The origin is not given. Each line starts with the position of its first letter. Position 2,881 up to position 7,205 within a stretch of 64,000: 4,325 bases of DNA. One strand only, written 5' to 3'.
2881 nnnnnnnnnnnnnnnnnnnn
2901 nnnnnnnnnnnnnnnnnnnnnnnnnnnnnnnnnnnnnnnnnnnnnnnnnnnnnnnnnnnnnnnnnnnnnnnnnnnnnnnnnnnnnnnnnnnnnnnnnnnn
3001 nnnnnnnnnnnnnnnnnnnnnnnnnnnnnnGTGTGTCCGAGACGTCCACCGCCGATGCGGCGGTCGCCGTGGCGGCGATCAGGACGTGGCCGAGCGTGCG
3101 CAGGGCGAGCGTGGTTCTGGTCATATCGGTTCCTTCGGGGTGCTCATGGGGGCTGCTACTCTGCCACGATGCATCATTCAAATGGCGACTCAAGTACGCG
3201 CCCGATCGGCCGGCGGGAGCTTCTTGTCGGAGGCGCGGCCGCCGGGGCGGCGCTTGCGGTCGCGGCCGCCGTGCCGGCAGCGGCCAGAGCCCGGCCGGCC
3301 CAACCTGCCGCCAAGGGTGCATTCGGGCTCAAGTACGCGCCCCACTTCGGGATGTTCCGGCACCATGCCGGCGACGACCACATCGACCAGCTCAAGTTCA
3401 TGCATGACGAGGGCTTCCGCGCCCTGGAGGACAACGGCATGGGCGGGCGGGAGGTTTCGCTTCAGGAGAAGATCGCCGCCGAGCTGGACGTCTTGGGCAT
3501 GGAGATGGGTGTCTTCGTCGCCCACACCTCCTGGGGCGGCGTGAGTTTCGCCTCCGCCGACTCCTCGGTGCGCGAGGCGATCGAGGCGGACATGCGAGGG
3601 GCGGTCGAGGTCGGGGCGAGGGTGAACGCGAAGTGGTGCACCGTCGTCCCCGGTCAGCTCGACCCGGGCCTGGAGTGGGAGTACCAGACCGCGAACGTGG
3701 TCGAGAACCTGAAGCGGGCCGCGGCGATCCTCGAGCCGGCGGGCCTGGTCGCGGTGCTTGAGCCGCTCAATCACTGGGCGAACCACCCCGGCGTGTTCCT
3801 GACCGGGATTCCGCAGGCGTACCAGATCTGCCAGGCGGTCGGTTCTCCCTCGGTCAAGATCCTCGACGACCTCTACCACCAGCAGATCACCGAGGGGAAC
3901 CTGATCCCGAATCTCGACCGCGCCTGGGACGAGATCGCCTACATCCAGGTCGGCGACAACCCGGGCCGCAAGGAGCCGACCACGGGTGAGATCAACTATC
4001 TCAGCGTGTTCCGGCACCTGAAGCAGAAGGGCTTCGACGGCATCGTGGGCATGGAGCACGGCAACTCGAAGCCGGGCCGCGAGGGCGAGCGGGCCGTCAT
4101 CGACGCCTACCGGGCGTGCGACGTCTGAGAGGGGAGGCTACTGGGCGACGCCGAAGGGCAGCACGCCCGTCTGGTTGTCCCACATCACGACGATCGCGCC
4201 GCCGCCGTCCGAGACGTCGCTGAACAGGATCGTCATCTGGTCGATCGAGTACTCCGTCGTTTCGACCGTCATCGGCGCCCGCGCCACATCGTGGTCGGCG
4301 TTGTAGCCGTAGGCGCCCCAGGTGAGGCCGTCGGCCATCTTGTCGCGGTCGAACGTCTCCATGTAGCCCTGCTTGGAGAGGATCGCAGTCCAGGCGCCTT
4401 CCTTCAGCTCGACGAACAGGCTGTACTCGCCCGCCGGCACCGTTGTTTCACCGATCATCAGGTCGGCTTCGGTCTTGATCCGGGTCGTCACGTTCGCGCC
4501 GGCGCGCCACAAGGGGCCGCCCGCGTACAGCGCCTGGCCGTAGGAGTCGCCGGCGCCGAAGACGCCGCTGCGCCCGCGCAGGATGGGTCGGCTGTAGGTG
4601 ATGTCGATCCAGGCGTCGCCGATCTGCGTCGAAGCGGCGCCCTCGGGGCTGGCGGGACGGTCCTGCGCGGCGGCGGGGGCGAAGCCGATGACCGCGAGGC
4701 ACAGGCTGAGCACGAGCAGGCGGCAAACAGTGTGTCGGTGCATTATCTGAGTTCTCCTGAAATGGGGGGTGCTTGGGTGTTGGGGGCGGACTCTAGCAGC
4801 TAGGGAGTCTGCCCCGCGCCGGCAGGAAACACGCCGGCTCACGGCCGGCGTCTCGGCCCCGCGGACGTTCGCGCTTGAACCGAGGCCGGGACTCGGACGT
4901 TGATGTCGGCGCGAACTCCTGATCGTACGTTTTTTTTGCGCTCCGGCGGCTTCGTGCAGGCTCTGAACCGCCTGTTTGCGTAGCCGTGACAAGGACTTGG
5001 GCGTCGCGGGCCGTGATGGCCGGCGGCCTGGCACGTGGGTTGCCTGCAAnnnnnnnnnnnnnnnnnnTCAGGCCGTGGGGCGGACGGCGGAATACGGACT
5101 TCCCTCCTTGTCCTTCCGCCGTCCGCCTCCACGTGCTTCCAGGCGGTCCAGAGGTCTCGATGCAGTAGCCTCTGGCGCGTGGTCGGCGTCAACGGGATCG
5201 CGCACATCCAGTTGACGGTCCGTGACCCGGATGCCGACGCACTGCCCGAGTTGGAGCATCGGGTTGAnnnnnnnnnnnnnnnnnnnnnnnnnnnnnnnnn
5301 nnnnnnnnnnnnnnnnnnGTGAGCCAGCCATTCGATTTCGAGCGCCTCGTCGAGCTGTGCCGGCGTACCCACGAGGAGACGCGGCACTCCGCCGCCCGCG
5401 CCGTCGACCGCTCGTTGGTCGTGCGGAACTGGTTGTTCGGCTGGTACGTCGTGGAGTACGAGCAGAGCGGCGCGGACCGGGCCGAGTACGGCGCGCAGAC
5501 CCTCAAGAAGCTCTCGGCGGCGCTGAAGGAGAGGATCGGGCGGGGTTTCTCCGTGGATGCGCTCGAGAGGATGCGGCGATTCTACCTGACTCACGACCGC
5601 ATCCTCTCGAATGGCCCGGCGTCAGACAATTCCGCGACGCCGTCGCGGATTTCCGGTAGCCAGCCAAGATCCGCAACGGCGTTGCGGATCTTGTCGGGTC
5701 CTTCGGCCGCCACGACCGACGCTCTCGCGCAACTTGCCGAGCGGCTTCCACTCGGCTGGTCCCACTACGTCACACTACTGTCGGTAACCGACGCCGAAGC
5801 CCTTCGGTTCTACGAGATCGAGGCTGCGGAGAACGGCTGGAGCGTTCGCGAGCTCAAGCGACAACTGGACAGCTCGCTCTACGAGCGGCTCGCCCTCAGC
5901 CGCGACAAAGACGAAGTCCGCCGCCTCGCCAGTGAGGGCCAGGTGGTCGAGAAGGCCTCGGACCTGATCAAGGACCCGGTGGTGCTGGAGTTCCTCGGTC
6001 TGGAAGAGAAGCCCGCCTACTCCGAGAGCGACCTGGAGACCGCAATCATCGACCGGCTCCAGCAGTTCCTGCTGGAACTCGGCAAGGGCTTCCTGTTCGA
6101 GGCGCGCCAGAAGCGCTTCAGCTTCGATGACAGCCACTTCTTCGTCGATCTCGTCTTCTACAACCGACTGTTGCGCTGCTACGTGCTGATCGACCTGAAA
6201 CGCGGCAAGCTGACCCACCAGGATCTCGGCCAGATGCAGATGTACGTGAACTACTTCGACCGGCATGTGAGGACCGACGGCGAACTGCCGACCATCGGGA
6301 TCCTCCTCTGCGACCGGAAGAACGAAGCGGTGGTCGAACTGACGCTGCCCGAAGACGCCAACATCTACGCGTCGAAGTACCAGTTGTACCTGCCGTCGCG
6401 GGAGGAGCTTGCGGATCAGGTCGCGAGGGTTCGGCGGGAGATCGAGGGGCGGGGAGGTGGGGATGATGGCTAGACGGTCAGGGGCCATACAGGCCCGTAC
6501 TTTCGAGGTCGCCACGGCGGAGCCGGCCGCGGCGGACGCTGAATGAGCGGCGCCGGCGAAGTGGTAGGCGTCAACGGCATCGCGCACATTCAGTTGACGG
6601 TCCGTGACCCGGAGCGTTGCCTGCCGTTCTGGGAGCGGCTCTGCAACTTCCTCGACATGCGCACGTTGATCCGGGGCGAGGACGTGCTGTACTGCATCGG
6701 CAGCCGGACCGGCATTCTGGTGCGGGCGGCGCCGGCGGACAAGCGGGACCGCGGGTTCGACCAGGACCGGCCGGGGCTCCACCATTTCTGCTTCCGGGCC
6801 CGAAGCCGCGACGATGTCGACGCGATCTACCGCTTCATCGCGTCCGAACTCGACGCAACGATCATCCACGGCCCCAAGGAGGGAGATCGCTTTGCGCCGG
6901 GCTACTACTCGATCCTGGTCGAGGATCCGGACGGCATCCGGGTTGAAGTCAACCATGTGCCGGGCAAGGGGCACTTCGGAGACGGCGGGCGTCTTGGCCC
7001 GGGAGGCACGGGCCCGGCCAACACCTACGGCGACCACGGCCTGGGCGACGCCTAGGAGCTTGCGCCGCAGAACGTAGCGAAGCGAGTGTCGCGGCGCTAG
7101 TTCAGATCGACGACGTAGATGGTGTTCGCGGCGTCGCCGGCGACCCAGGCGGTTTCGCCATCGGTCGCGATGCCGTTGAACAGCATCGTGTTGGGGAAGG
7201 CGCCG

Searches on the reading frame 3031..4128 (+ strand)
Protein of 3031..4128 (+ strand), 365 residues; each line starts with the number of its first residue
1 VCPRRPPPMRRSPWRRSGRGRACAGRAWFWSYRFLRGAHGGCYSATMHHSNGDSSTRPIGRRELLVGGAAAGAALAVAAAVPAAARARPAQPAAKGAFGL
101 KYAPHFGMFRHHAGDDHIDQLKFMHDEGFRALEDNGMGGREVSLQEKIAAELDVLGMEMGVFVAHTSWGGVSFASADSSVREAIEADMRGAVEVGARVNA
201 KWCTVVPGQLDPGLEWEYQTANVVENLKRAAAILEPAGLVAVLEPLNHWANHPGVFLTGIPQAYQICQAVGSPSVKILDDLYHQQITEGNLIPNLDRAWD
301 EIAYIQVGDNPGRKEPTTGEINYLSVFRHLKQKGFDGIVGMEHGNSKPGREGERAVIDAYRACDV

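Call 15: search_protein_families(library=pfam, proteins=[window:3031-4128:+], max_evalue=0.001)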
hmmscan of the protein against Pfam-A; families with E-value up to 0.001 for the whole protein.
window:3031-4128:+ (365 aa): 1 family
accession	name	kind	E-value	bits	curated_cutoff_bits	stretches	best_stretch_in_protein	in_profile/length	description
PF01261.30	AP_endonuc_2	-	1.4e-30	107.3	31.1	1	125-359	5-245/249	Xylose isomerase-like TIM barrel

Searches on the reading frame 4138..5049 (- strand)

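Call 15: search_protein_families(library=pfam, proteins=[window:4138-5049:-], max_evalue=0.001)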
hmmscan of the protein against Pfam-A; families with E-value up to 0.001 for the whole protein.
window:4138-5049:- (303 aa): 1 family
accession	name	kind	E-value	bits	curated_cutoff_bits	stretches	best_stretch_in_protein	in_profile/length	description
PF11138.13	DUF2911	-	6.4e-32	110.8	27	1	134-294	1-140/145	Protein of unknown function (DUF2911)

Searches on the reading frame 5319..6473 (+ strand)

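Call 15: search_protein_families(library=pfam, proteins=[window:5319-6473:+], max_evalue=0.001)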
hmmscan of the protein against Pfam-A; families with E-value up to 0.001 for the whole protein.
window:5319-6473:+ (384 aa): 2 families
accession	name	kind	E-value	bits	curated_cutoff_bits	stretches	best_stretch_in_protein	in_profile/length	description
PF06250.17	YhcG_C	-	1.1e-54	184.9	32.5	1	215-367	2-155/157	YhcG PDDEXK nuclease domain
PF17761.7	DUF1016_N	-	5.7e-32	111.1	32.8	1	17-190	5-137/137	DUF1016 N-terminal domain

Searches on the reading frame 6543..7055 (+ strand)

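Call 15: search_protein_families(library=pfam, proteins=[window:6543-7055:+], max_evalue=0.001)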
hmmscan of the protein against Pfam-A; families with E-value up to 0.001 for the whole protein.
window:6543-7055:+ (170 aa): 2 families
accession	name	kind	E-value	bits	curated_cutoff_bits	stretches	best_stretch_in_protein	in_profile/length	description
PF00903.31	Glyoxalase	-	8.7e-10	39.5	20.6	1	12-136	1-121/121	Glyoxalase/Bleomycin resistance protein/Dioxygenase superfamily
PF13669.12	Glyoxalase_4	-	0.00099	19.8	27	0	15-95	2-82/109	Glyoxalase/Bleomycin resistance protein/Dioxygenase superfamily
